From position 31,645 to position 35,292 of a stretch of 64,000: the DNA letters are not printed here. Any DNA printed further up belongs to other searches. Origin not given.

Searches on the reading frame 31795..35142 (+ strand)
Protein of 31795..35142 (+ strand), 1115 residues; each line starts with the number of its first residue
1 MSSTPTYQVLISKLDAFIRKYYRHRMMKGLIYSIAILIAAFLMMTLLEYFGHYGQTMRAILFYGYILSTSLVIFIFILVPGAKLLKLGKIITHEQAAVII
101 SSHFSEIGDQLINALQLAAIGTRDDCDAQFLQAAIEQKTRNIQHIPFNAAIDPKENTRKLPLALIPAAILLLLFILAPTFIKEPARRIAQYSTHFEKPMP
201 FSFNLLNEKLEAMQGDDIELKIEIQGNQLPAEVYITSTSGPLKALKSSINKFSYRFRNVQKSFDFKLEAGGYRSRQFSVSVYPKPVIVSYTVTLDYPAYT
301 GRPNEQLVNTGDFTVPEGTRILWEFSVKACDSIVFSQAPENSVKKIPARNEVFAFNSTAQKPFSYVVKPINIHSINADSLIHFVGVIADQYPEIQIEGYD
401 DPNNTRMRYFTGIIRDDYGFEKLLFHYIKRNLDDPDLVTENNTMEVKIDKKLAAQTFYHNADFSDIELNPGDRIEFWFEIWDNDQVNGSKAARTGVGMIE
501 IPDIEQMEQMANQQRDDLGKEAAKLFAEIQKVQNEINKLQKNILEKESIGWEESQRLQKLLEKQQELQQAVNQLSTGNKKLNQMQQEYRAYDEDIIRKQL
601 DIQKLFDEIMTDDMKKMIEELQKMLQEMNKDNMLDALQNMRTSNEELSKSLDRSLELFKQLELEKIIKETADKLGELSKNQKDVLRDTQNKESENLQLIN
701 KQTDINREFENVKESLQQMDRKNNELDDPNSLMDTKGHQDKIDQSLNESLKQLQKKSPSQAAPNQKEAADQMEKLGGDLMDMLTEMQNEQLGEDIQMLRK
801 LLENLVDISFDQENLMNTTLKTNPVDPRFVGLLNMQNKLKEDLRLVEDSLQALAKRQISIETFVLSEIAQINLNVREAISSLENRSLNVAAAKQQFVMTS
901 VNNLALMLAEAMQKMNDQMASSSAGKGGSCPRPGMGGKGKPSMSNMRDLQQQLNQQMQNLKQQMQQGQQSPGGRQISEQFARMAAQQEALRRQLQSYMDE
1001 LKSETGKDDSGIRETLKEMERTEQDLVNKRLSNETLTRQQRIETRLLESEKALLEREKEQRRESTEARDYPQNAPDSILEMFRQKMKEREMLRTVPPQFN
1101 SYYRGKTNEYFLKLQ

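Call 7: search_protein_families(library=pfam, proteins=[window:31795-35142:+])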
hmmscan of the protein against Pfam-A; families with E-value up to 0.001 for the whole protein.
window:31795-35142:+ (1115 aa): 1 family
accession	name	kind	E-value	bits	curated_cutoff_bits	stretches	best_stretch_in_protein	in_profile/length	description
PF13779.11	DUF4175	-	7.8e-06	24.6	27.3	1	277-429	184-323/825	Domain of unknown function (DUF4175)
